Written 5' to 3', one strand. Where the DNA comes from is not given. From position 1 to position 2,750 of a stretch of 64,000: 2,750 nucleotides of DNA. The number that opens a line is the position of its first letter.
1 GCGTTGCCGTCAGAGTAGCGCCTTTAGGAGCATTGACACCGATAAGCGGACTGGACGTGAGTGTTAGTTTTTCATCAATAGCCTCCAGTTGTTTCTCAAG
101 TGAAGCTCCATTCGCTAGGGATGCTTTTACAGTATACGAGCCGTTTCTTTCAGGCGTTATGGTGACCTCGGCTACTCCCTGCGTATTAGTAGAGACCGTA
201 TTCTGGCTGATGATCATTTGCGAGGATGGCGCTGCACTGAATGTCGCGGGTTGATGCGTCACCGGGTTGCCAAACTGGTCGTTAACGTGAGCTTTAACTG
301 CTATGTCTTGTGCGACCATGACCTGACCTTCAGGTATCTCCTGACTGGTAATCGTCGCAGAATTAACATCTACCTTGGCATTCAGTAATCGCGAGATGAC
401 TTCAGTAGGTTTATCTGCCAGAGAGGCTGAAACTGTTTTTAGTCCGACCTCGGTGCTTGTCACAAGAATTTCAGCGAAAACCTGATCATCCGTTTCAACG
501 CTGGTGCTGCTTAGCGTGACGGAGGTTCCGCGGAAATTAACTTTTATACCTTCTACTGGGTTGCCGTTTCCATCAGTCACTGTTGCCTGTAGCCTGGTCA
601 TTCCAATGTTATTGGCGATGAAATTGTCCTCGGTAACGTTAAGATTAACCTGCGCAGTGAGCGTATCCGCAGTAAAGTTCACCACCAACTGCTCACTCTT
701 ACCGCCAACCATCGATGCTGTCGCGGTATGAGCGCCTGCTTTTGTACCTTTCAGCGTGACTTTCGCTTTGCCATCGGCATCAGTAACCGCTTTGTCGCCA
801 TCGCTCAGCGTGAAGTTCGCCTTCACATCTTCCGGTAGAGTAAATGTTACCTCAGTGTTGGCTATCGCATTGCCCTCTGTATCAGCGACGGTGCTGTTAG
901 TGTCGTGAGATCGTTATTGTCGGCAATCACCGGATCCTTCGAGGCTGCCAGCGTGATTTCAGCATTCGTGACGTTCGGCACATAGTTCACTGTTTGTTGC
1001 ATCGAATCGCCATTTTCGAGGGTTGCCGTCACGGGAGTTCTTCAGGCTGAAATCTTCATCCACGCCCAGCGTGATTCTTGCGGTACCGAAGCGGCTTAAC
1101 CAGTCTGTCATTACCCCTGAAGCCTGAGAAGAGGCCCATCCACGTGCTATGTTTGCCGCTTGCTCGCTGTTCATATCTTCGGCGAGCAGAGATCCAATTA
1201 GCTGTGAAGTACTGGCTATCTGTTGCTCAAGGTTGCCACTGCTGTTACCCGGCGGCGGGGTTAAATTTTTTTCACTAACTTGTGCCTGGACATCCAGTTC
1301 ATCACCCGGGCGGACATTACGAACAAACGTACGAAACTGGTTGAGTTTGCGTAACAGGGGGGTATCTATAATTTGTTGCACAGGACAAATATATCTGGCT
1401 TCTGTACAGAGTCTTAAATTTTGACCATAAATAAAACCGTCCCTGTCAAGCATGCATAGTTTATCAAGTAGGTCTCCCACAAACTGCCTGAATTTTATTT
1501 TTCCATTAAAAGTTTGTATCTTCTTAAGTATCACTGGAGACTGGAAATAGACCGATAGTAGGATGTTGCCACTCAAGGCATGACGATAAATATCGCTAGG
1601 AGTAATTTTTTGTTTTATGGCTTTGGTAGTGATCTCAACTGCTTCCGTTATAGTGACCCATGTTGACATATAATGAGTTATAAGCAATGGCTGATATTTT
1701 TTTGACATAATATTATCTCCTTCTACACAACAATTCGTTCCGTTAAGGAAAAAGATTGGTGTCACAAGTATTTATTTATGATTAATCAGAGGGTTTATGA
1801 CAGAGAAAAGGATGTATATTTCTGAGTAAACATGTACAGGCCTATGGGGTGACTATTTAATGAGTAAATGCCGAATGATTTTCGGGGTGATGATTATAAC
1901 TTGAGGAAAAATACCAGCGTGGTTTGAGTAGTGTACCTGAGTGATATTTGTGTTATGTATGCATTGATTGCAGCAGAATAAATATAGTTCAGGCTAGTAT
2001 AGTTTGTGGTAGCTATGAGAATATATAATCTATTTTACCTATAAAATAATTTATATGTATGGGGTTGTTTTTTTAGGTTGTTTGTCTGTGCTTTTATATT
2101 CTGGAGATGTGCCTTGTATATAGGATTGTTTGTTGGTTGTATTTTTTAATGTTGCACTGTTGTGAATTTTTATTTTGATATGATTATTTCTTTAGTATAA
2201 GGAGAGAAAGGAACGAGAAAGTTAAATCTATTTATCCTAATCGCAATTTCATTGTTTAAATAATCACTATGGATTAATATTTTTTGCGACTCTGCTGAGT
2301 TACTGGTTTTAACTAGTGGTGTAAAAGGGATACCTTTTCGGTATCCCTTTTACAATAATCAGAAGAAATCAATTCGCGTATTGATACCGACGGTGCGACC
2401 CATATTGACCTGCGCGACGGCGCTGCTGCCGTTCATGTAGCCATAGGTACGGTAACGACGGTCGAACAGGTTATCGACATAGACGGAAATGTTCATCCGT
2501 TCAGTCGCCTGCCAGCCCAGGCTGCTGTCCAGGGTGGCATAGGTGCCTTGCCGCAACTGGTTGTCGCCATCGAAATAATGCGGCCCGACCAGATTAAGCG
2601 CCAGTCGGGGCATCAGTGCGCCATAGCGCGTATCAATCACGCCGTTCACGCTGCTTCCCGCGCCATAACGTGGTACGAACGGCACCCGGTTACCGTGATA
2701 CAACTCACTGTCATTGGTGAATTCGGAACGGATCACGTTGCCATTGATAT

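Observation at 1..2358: HPI right junction fused into a decayed yeeJ-like adhesin gene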

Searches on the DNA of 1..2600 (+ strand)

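Call 4: search_dna_similar(query=window:1-2400:+, collection=ecoli_genomes, mode=near, max_rows=25)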
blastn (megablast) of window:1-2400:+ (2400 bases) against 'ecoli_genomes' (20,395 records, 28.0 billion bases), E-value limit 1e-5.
Records with a match: 5148; places in all: 8136; records where one place covers at least 80% of the query: 2045.
Genomes with a match: 5144 of 5426; with a place that covers at least 80% of the query: 2044. Places per genome that has any: lowest 1, median 2, highest 3. On chromosomes: 8129 places; on plasmids: 7.
Best place of each record, by identity: >=99% 1999; 95-99% 279; 90-95% 2728; 80-90% 142.
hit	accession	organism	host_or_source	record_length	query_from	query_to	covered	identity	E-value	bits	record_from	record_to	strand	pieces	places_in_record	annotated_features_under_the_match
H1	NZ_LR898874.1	Escherichia coli strain MSB1_4I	Homo sapiens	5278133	1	2400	100%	100.0%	0e+0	4433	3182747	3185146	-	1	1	Ig-like domain-containing protein | inverse autotransporter beta domain-containing protein | fyuA: siderophore yersiniabactin receptor FyuA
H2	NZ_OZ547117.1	Escherichia coli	Homo sapiens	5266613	1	2400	100%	100.0%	0e+0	4427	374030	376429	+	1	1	Ig-like domain-containing protein | inverse autotransporter beta domain-containing protein | fyuA: siderophore yersiniabactin receptor FyuA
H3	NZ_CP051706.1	Escherichia coli strain SCU-124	Homo sapiens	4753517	1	2400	100%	99.9%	0e+0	4421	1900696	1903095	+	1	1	Ig-like domain-containing protein | inverse autotransporter beta domain-containing protein | fyuA: siderophore yersiniabactin receptor FyuA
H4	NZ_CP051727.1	Escherichia coli strain SCU-111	Homo sapiens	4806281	1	2400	100%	99.9%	0e+0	4421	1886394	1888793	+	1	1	Ig-like domain-containing protein | inverse autotransporter beta domain-containing protein | fyuA: siderophore yersiniabactin receptor FyuA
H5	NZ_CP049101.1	Escherichia coli strain EC28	Homo sapiens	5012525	1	2400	100%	99.9%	0e+0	4421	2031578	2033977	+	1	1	Ig-like domain-containing protein | inverse autotransporter beta domain-containing protein | fyuA: siderophore yersiniabactin receptor FyuA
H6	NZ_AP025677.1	Escherichia coli strain Rb-23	Homo sapiens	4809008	1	2400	100%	99.9%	0e+0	4421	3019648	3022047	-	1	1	Ig-like domain-containing protein | inverse autotransporter beta domain-containing protein | fyuA: siderophore yersiniabactin receptor FyuA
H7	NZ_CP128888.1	Escherichia coli strain TUM14697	Homo sapiens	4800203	1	2400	100%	99.9%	0e+0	4421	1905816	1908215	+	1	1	Ig-like domain-containing protein | inverse autotransporter beta domain-containing protein | fyuA: siderophore yersiniabactin receptor FyuA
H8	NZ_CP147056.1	Escherichia coli strain 1002W03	river water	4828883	1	2400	100%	99.9%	0e+0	4421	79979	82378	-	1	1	Ig-like domain-containing protein | inverse autotransporter beta domain-containing protein | fyuA: siderophore yersiniabactin receptor FyuA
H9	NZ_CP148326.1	Escherichia coli strain Z1323HEC0475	Homo sapiens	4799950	1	2400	100%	99.9%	0e+0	4421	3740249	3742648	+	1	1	Ig-like domain-containing protein | inverse autotransporter beta domain-containing protein | fyuA: siderophore yersiniabactin receptor FyuA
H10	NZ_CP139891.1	Escherichia coli strain ECO20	Homo sapiens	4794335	1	2400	100%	99.9%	0e+0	4421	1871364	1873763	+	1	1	Ig-like domain-containing protein | inverse autotransporter beta domain-containing protein | fyuA: siderophore yersiniabactin receptor FyuA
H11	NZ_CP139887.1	Escherichia coli strain ECO21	Homo sapiens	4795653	1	2400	100%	99.9%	0e+0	4421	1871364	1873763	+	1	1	Ig-like domain-containing protein | inverse autotransporter beta domain-containing protein | fyuA: siderophore yersiniabactin receptor FyuA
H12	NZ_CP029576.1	Escherichia coli strain DA33135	Homo sapiens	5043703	1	2400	100%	99.9%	0e+0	4416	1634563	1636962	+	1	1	Ig-like domain-containing protein | inverse autotransporter beta domain-containing protein | fyuA: siderophore yersiniabactin receptor FyuA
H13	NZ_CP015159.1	Escherichia coli strain Eco889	-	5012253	1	2400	100%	99.9%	0e+0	4416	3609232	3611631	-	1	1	Ig-like domain-containing protein | inverse autotransporter beta domain-containing protein | fyuA: siderophore yersiniabactin receptor FyuA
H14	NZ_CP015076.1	Escherichia coli strain Ecol_448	Homo sapiens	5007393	1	2400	100%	99.9%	0e+0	4416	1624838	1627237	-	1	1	Ig-like domain-containing protein | inverse autotransporter beta domain-containing protein | fyuA: siderophore yersiniabactin receptor FyuA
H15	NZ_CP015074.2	Escherichia coli strain Ecol_745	Homo sapiens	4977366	1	2400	100%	99.9%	0e+0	4416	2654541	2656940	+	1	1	Ig-like domain-containing protein | inverse autotransporter beta domain-containing protein | fyuA: siderophore yersiniabactin receptor FyuA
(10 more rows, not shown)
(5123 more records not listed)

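Call 7: get_annotated_region(hit=H1, flank=9000)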
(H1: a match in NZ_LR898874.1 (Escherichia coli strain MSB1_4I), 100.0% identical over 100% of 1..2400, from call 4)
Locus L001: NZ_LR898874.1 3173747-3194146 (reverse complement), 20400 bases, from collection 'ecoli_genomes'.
description: Escherichia coli strain MSB1_4I isolate MSB1_4I chromosome 1, complete sequence
organism: Escherichia coli strain MSB1_4I (NCBI taxid 562)
replicon: chromosome; assembly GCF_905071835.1
host: Homo sapiens; source: rectal swab; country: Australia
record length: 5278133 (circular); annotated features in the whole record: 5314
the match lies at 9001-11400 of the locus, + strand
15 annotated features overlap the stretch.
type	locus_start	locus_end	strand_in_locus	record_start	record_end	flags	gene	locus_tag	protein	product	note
CDS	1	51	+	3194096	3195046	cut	cbl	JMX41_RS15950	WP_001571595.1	HTH-type transcriptional regulator Cbl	-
tRNA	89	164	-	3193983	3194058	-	-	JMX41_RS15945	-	tRNA-Asn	-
CDS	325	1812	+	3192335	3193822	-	yeeO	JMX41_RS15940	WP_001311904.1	toxic metabolite efflux MATE transporter YeeO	-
tRNA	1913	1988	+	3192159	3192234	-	-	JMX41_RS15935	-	tRNA-Asn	-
CDS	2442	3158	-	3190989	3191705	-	yeeN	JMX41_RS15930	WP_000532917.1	YebC/PmpR family DNA-binding transcriptional regulator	-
CDS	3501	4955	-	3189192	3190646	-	amn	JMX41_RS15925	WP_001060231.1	AMP nucleosidase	-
CDS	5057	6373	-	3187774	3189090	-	shiA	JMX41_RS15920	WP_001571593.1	shikimate transporter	-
CDS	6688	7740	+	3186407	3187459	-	-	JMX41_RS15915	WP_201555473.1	glycosyltransferase family 9 protein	-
CDS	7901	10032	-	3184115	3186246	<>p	-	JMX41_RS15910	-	Ig-like domain-containing protein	frameshifted; internal stop; incomplete; partial in the middle of a contig; missing N-terminus and C-terminus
CDS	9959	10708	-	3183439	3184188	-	-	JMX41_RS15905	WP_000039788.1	inverse autotransporter beta domain-containing protein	-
CDS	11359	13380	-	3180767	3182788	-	fyuA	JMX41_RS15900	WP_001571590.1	siderophore yersiniabactin receptor FyuA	-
CDS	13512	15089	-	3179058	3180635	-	ybtE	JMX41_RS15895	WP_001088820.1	yersiniabactin biosynthesis salycil-AMP ligase YbtE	-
CDS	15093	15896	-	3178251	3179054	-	ybtT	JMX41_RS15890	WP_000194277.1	yersiniabactin biosynthesis thioesterase YbtT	-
CDS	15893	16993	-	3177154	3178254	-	ybtU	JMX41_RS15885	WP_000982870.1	yersiniabactin biosynthesis oxidoreductase YbtU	-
CDS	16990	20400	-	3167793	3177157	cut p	irp1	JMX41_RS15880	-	yersiniabactin polyketide synthase HMWP1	frameshifted; internal stop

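Call 17: search_dna_similar(query=window:1296-1415:+, collection=ecoli_genomes, mode=near, max_rows=8, rows=spread)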
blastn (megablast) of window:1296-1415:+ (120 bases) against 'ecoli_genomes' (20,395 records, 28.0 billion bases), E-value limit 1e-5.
Records with a match: 4758; places in all: 4895; records where one place covers at least 80% of the query: 2071.
Genomes with a match: 4757 of 5426; with a place that covers at least 80% of the query: 2070. Places per genome that has any: lowest 1, median 1, highest 2. On chromosomes: 4892 places; on plasmids: 3.
Best place of each record, by identity: >=99% 1964; 95-99% 2750; 90-95% 29; 80-90% 15.
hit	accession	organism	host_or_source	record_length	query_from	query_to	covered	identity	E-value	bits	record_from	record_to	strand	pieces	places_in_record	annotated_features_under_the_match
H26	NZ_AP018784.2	Escherichia coli strain SK1144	-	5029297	1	120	100%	100.0%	2e-55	222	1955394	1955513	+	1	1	inverse autotransporter beta domain-containing protein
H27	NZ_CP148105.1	Escherichia coli strain Nissle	missing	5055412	1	120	100%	100.0%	2e-55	222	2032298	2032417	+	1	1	inverse autotransporter beta domain-containing protein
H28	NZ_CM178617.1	Escherichia coli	canine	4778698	1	120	100%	100.0%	2e-55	222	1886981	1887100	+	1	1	inverse autotransporter beta domain-containing protein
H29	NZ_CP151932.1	Escherichia coli strain 8178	Mus musculus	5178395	25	120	80%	97.9%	1e-38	167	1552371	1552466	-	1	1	inverse autotransporter beta domain-containing protein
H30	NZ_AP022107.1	Escherichia coli strain WP5-S17-ESBL-11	-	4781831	25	60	30%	97.2%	5e-7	62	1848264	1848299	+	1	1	yeeJ: inverse autotransporter adhesin YeeJ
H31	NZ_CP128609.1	Escherichia coli strain HZ13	Homo sapiens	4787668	25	60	30%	97.2%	5e-7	62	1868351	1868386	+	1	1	yeeJ: inverse autotransporter adhesin YeeJ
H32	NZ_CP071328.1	Escherichia coli strain 4114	missing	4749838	25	60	30%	97.2%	5e-7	62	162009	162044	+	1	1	yeeJ: inverse autotransporter adhesin YeeJ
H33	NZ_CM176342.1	Escherichia coli strain CAVP814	Homo sapiens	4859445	25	59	29%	97.1%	2e-6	60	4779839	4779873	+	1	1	Ig-like domain-containing protein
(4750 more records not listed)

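Call 18: search_dna_similar(query=window:973-1092:+, collection=ecoli_genomes, mode=near, max_rows=8, rows=spread)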
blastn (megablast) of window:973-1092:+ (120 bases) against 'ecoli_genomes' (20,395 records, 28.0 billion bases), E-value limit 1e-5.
Records with a match: 5051; places in all: 7478; records where one place covers at least 80% of the query: 2057.
Genomes with a match: 5050 of 5426; with a place that covers at least 80% of the query: 2056. Places per genome that has any: lowest 1, median 1, highest 3. On chromosomes: 7474 places; on plasmids: 4.
Best place of each record, by identity: >=99% 2059; 95-99% 2992.
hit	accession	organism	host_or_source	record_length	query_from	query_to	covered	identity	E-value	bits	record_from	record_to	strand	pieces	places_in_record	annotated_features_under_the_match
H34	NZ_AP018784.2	Escherichia coli strain SK1144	-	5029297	1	120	100%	100.0%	2e-55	222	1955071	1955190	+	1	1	inverse autotransporter beta domain-containing protein | Ig-like domain-containing protein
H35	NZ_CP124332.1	Escherichia coli strain AVS0753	wastewater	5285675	1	120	100%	100.0%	2e-55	222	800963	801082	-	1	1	inverse autotransporter beta domain-containing protein | Ig-like domain-containing protein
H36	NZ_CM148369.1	Escherichia coli strain 29A20CPO013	Homo sapiens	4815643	1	120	100%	100.0%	2e-55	222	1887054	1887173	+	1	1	inverse autotransporter beta domain-containing protein | Ig-like domain-containing protein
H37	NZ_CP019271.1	Escherichia coli strain 13P460A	pig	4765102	61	120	50%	98.3%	2e-20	106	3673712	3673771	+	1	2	yeeJ: inverse autotransporter adhesin YeeJ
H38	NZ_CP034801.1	Escherichia coli strain 2010C-3142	missing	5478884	1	60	50%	98.3%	2e-20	106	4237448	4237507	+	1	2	Ig-like domain-containing protein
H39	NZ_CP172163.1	Escherichia coli strain GF50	chicken meat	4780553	61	120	50%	98.3%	2e-20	106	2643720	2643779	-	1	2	Ig-like domain-containing protein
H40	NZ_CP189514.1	Escherichia coli strain N196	Homo sapiens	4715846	61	120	50%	98.3%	2e-20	106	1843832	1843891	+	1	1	yeeJ: inverse autotransporter adhesin YeeJ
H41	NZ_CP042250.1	Escherichia coli strain BCE049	Dairy cow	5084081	81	120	33%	100.0%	7e-11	75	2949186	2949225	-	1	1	inverse autotransporter beta domain-containing protein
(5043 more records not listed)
